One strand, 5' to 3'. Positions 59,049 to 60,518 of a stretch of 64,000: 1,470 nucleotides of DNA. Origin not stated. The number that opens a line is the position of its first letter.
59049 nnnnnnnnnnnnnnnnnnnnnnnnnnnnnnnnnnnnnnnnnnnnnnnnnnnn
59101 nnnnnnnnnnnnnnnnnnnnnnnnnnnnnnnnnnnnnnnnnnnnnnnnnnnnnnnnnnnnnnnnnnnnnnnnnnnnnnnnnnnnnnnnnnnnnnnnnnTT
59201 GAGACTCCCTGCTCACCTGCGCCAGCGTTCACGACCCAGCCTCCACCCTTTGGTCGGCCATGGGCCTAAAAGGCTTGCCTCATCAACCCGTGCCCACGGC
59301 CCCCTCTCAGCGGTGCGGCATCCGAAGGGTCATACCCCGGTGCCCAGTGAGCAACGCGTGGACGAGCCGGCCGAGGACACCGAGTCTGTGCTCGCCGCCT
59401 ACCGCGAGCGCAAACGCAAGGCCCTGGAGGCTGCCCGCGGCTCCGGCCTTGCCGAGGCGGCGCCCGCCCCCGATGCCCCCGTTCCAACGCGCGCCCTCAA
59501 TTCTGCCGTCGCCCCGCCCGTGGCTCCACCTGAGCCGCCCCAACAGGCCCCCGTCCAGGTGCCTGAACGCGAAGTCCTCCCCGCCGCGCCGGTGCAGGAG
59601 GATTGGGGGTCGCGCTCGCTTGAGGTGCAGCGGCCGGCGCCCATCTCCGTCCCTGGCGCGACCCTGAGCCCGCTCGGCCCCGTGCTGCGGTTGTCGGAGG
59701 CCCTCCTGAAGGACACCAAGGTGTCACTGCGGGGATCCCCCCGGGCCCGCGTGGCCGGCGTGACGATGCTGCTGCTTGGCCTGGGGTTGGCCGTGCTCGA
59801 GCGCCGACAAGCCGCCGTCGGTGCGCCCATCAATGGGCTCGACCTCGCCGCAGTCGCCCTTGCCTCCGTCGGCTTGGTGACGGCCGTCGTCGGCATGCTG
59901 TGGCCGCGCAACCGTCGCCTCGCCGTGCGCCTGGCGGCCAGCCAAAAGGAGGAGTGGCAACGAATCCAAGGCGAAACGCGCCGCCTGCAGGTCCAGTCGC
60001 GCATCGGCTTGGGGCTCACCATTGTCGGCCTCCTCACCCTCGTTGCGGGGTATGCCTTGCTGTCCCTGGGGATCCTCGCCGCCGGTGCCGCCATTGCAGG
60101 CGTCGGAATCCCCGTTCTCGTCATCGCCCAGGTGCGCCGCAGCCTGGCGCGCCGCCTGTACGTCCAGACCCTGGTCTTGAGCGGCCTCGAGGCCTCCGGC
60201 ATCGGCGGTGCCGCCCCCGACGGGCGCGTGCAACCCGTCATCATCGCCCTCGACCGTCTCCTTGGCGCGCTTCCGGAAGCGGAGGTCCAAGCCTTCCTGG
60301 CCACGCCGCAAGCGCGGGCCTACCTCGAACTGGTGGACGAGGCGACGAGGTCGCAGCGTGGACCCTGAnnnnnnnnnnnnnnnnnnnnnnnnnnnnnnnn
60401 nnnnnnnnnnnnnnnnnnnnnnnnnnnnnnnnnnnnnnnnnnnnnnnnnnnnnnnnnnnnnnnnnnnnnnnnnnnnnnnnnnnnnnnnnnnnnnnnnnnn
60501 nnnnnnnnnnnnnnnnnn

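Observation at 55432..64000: Type IV pilus-like locus with two giant pilin-like proteins and embedded KaiC-like genes, but no archaellin-type genes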

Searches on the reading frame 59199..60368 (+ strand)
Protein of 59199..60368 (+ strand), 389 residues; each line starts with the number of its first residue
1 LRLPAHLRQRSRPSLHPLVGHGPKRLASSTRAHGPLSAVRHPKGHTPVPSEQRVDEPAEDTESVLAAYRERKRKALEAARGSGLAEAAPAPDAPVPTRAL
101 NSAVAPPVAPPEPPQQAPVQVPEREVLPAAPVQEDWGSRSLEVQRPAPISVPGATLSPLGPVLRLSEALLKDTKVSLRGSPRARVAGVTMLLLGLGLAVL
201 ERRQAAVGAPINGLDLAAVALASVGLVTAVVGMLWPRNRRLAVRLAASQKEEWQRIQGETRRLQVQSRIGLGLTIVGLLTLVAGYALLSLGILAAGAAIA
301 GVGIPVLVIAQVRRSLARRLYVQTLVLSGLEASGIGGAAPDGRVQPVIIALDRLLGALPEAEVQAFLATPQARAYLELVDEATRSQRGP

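Call 3: search_protein_families(library=pfam, proteins=[window:59199-60368:+], max_evalue=0.01)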
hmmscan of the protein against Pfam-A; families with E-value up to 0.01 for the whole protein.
window:59199-60368:+ (389 aa): 0 families

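Call 11: search_protein_families(library=ncbifam, proteins=[window:59199-60368:+], max_evalue=0.01)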
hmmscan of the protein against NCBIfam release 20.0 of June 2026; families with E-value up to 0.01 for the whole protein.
window:59199-60368:+ (389 aa): 0 families

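Call 55: find_homologous_proteins(query=window:59358-60368:+, max_evalue=0.001)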
Query window:59358-60368:+ (336 aa): 36 proteins with E <= 0.001 among 8000 candidates.
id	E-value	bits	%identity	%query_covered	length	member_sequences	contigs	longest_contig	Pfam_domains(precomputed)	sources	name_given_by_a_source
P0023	1.8e-197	673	100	100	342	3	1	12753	-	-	-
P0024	3.2e-130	452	69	100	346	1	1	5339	-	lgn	-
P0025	8.4e-130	451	68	100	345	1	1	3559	-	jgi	jgi:hypothetical protein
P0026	8.4e-128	444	69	100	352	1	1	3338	-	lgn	-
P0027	9.4e-120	418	81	70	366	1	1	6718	-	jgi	jgi:hypothetical protein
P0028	3.1e-119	416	64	100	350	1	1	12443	-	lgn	-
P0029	1.3e-117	411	67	100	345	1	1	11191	-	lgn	-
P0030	9.3e-117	408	68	100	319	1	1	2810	-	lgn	-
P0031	1.6e-107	378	65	100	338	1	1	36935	-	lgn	-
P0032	8.1e-103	362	60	100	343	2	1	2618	-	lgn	-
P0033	7.9e-102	359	73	75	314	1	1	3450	-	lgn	-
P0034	8.5e-98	346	68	74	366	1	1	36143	-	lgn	-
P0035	9.1e-98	346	68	71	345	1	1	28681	-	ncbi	-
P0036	1.8e-97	345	55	100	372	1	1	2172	-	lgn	-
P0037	6.7e-95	336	56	100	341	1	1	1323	-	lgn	-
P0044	7.7e-49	185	45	72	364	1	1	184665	-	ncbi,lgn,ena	-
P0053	3.2e-36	143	42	65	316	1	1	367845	-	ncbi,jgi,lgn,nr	ncbi:MAG: hypothetical protein QOD77_12 [Thermoplasmata archaeon]|jgi:hypothetical protein|nr:hypoth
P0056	3.0e-33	134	37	70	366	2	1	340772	-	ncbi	ncbi:MAG: hypothetical protein AABX89_02725 [Candidatus Thermoplasmatota archaeon]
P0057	3.6e-33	133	45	44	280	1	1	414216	-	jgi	jgi:hypothetical protein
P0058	4.9e-28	117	44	51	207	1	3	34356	-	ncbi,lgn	ncbi:MAG: hypothetical protein ACPHID_08965 [Thermoplasmatota archaeon]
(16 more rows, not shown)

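Call 56: find_encoding_contigs(protein=P0053, flank=10000, max_places=1)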
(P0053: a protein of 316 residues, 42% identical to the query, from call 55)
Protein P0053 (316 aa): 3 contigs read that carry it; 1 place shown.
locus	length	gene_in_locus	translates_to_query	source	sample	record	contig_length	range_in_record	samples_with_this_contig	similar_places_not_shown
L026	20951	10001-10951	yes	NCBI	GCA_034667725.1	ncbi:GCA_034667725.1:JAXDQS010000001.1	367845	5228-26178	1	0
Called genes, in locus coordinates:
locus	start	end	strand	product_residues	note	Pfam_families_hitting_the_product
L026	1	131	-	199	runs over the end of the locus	PF01864:CarS-like, PF01148:CTP_transf_1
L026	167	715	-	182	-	PF24336:DUF7504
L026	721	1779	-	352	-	-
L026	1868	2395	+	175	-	PF24336:DUF7504 (weak)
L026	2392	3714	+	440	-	-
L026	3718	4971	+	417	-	PF00989:PAS, PF08448:PAS_4 (weak), PF13188:PAS_8, PF13426:PAS_9, PF08447:PAS_3, PF01590:GAF, PF13185:GAF_2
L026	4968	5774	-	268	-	PF06745:ATPase, PF23442:DUF7125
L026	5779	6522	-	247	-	PF00154:RecA_N (faint), PF03796:DnaB_C (weak), PF06745:ATPase, PF13481:AAA_25, PF23442:DUF7125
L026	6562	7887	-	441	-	PF23960:DUF7289 (weak)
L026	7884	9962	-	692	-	PF07790:Pilin_N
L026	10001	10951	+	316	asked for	-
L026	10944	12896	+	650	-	PF00437:T2SSE, PF27713:UCP018868 (faint)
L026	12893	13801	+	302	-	PF00482:T2SSF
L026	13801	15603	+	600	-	PF00482:T2SSF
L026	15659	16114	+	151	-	-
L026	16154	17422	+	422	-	-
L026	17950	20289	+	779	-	PF00324:AA_permease, PF13520:AA_permease_2, PF00582:Usp (faint)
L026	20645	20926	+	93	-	PF01893:UPF0058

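Call 57: find_encoding_contigs(protein=P0056, flank=10000, max_places=1)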
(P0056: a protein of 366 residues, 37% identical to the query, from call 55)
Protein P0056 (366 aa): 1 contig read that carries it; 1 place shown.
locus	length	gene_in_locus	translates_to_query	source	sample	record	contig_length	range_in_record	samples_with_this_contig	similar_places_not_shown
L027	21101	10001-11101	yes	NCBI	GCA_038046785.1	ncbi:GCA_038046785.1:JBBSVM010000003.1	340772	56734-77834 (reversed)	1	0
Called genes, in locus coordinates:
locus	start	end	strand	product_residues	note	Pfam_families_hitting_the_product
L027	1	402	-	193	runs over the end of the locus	PF24336:DUF7504 (weak)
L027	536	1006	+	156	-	PF06745:ATPase (weak), PF24336:DUF7504 (weak)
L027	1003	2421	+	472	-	-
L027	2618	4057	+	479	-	PF00989:PAS, PF08448:PAS_4 (weak), PF13188:PAS_8 (faint), PF13426:PAS_9, PF08447:PAS_3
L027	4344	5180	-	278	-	PF06745:ATPase, PF23442:DUF7125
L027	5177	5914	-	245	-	PF00154:RecA_N (faint), PF03796:DnaB_C (weak), PF06745:ATPase, PF13481:AAA_25 (weak), PF23442:DUF7125 (faint)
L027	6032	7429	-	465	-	PF23960:DUF7289 (weak)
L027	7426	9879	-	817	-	PF07790:Pilin_N, PF07705:CARDB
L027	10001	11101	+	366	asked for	-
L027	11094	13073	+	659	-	PF23990:PilB3_N (weak), PF00437:T2SSE, PF23989:PilB3_C (weak)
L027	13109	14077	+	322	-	PF00482:T2SSF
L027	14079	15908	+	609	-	PF00482:T2SSF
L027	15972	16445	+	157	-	-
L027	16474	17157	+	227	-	PF01135:PCMT, PF05175:MTS (weak), PF13847:Methyltransf_31 (faint), PF13649:Methyltransf_25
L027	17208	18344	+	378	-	PF01053:Cys_Met_Meta_PP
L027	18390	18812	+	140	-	-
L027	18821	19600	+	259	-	PF21003:NucS_N, PF01939:NucS_C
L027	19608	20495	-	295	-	PF13620:CarboxypepD_reg, PF13715:CarbopepD_reg_2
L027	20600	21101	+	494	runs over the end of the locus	PF01139:RtcB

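Call 58: find_encoding_contigs(protein=P0044, flank=10000, max_places=1)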
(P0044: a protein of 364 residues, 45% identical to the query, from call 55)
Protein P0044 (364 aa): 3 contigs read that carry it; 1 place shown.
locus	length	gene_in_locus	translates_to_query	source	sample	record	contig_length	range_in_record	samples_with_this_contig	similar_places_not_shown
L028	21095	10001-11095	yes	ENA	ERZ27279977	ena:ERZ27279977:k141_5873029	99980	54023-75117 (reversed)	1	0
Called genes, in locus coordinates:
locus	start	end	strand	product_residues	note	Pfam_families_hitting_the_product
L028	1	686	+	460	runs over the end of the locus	-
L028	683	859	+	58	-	-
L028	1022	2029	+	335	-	-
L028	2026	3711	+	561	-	PF00989:PAS, PF08448:PAS_4, PF08447:PAS_3, PF13426:PAS_9, PF00989:PAS (weak), PF13426:PAS_9, PF08447:PAS_3, PF13185:GAF_2, +4 more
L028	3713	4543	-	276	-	PF06745:ATPase, PF23442:DUF7125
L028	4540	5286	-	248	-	PF00154:RecA_N (faint), PF03796:DnaB_C (weak), PF06745:ATPase, PF13481:AAA_25, PF23442:DUF7125 (faint)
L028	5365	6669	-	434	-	PF23960:DUF7289 (weak)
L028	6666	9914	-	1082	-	PF07790:Pilin_N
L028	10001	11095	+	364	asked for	-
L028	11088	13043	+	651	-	PF23990:PilB3_N (weak), PF00437:T2SSE, PF23989:PilB3_C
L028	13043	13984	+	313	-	PF00482:T2SSF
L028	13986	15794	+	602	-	PF00482:T2SSF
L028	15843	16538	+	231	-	PF01135:PCMT, PF08704:GCD14, PF13847:Methyltransf_31 (weak), PF13649:Methyltransf_25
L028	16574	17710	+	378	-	PF01053:Cys_Met_Meta_PP, PF00155:Aminotran_1_2 (weak)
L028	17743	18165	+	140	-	-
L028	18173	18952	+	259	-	PF21003:NucS_N, PF01939:NucS_C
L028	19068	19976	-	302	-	PF13620:CarboxypepD_reg, PF13715:CarbopepD_reg_2 (weak)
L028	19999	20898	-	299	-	PF13620:CarboxypepD_reg, PF13715:CarbopepD_reg_2, PF22904:NOMO1-like_2nd (weak)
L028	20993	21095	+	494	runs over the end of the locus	PF01139:RtcB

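Call 73: search_protein_families(library=pfam, proteins=[L028:11088-13043:+, L027:11094-13073:+], max_evalue=0.01)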
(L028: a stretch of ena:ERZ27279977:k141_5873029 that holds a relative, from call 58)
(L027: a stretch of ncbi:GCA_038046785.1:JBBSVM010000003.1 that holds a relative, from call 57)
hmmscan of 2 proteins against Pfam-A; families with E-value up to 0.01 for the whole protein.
L028:11088-13043:+ (651 aa): 2 families
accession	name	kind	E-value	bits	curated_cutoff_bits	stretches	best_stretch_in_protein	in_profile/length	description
PF00437.27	T2SSE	-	4.5e-40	137.9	24.9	1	273-555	11-288/370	Type II/IV secretion system protein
PF23989.1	PilB3_C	-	3.1e-09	37.3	27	1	576-639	2-64/83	PilB3-like, C-terminal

L027:11094-13073:+ (659 aa): 2 families
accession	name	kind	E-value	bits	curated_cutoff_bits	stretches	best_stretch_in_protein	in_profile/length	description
PF00437.27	T2SSE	-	3.2e-39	135.1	24.9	1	302-549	27-279/370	Type II/IV secretion system protein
PF23989.1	PilB3_C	-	7.5e-06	26.5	27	1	595-649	10-64/83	PilB3-like, C-terminal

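Call 74: search_protein_families(library=pfam, proteins=[L028:6666-9914:-, L027:7426-9879:-, L027:6032-7429:-, window:59358-60368:+], max_evalue=1)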
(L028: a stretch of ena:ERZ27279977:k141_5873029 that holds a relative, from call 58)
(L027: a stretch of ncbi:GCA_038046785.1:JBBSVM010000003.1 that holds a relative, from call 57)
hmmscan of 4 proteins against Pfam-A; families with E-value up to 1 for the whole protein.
L028:6666-9914:- (1082 aa): 1 family
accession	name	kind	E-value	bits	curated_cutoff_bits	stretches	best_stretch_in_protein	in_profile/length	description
PF07790.16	Pilin_N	-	1e-13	52.4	25.2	1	15-86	1-70/78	Archaeal Type IV pilin, N-terminal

L027:7426-9879:- (817 aa): 2 families
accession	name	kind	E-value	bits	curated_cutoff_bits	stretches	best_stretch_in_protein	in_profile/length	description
PF07705.17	CARDB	-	5.1e-16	59.2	22.7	1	161-264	2-100/101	CARDB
PF07790.16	Pilin_N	-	4.6e-09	37.5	25.2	1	10-74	2-69/78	Archaeal Type IV pilin, N-terminal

L027:6032-7429:- (465 aa): 1 family
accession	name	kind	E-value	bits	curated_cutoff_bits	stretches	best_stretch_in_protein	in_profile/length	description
PF23960.2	DUF7289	-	2.8e-10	40.6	27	2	316-434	108-220/238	Family of unknown function (DUF7289)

window:59358-60368:+ (336 aa): 2 families
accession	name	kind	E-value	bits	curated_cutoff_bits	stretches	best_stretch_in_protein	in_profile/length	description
PF20712.2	CyanoTRADDas_TM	-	0.065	13.8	24.3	0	131-182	17-57/68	Cyanobacterial TRADD-N associated 2-Transmembrane domain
PF07760.16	DUF1616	-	0.15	11.6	31.6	1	176-262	38-118/307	Protein of unknown function (DUF1616)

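Call 79: find_encoding_contigs(protein=P0058, flank=10000, max_places=1)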
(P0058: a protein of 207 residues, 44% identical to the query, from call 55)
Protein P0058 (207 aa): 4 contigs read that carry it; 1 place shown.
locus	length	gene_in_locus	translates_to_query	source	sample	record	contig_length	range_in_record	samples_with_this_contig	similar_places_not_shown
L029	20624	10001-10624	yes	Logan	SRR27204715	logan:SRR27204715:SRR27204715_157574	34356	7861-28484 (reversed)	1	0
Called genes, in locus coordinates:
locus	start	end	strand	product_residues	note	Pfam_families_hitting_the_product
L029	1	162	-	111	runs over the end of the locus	-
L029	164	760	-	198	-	PF01864:CarS-like, PF01148:CTP_transf_1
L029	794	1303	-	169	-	PF24336:DUF7504 (weak)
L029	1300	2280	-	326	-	PF14196:ATC_hydrolase (faint)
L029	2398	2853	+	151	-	PF24336:DUF7504 (weak)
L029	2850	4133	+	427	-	-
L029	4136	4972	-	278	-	PF06745:ATPase, PF23442:DUF7125, PF06745:ATPase (weak)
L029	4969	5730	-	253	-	PF00154:RecA_N (faint), PF13481:AAA_25, PF03796:DnaB_C (weak), PF06745:ATPase, PF23442:DUF7125 (faint)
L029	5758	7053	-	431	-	PF23960:DUF7289 (weak)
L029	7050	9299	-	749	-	-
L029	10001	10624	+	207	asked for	-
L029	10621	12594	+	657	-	PF23990:PilB3_N (weak), PF00437:T2SSE, PF27713:UCP018868 (weak)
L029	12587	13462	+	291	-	PF00482:T2SSF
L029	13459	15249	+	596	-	PF00482:T2SSF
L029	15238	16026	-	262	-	PF12705:PDDEXK_1 (weak), PF01930:Cas_Cas4 (weak)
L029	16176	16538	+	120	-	PF07790:Pilin_N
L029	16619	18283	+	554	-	-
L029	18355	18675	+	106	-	-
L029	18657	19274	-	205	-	PF08551:DUF1751 (faint), PF01694:Rhomboid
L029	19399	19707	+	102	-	PF12840:HTH_20, PF13412:HTH_24 (weak)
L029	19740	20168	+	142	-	PF00583:Acetyltransf_1, PF13508:Acetyltransf_7, PF13673:Acetyltransf_10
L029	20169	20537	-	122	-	PF01893:UPF0058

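Call 80: find_encoding_contigs(protein=P0057, flank=10000, max_places=1)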
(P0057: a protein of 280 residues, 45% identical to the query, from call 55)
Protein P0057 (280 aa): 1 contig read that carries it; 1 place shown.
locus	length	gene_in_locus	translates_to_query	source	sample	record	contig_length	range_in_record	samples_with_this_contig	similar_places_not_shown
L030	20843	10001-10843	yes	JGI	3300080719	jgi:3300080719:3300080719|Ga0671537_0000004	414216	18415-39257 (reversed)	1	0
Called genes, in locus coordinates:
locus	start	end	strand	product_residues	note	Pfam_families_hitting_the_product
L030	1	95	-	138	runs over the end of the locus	-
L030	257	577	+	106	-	PF00085:Thioredoxin, PF14595:Thioredoxin_9 (weak), PF13098:Thioredoxin_2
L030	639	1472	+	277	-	-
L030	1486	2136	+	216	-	-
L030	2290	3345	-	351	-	PF26356:Pelota_N, PF03464:eRF1_2 (weak), PF03465:eRF1_3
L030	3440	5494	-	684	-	PF05833:NFACT_N, PF05670:NFACT-R_1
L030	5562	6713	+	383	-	PF19094:EMC6_arch (weak)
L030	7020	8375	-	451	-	PF23960:DUF7289 (faint)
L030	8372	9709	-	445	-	PF07790:Pilin_N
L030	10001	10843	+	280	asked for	-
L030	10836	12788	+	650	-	PF23990:PilB3_N, PF00437:T2SSE, PF23989:PilB3_C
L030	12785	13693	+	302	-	PF00482:T2SSF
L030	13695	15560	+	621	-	PF00482:T2SSF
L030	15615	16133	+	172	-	PF24336:DUF7504, PF06745:ATPase (weak)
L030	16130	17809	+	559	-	PF00989:PAS, PF08448:PAS_4, PF00989:PAS, PF08447:PAS_3, PF08448:PAS_4, PF13426:PAS_9, PF01590:GAF, PF13185:GAF_2, +1 more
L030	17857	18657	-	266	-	PF06745:ATPase, PF23442:DUF7125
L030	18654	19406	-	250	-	PF00154:RecA_N (faint), PF03796:DnaB_C, PF06745:ATPase, PF13481:AAA_25, PF23442:DUF7125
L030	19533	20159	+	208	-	-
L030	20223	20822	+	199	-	PF13302:Acetyltransf_3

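Call 110: search_protein_families(library=pfam, proteins=[L029:16619-18283:+, L026:16154-17422:+, L029:15238-16026:-], max_evalue=0.1)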
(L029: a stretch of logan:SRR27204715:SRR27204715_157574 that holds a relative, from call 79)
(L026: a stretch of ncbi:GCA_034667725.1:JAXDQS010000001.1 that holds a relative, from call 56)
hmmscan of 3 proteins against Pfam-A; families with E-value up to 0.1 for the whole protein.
L029:16619-18283:+ (554 aa): 0 families

L026:16154-17422:+ (422 aa): 1 family
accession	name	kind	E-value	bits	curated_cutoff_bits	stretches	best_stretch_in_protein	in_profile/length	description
PF11077.13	DUF2616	-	0.075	13.2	25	0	329-422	19-75/171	Protein of unknown function (DUF2616)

L029:15238-16026:- (262 aa): 2 families
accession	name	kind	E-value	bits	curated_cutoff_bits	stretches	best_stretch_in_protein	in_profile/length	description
PF01930.23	Cas_Cas4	-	3e-07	31.1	22.7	1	118-256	26-158/160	Domain of unknown function DUF83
PF12705.13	PDDEXK_1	-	3.1e-07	31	22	1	126-257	110-247/247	PD-(D/E)XK nuclease superfamily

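Call 111: search_protein_representatives(alignment_id=A6)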
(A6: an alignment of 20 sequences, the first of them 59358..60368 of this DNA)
Query: 20 sequences, 358 profile positions. Proteins with E-value up to 0.001 (for the whole library): 57; up to 1e-10: 44; up to 1e-30: 34. The best 57 are listed.
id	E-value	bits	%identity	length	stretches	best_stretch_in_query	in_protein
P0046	5.7e-130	450.6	-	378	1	2-357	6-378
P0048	1.2e-126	439.7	-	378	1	4-357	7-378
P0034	1.2e-126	439.7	-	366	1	2-358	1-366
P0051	1.3e-110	386.9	-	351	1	3-357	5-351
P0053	7.4e-108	377.8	-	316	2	71-357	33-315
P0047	1.3e-104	367.1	-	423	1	3-356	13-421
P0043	2.2e-104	366.4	-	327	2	196-357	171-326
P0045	5.8e-99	348.6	-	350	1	2-357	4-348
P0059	3.8e-98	345.9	-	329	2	79-357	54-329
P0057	1.5e-96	340.7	-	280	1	82-357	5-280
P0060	1.4e-94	334.2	-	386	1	8-352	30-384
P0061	6.2e-92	325.4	-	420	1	3-352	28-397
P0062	1.2e-90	321.2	-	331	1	1-357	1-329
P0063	2.9e-90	319.9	-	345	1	4-354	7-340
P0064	1.6e-87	310.9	-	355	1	10-357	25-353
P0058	8.4e-79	282.2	-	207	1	148-354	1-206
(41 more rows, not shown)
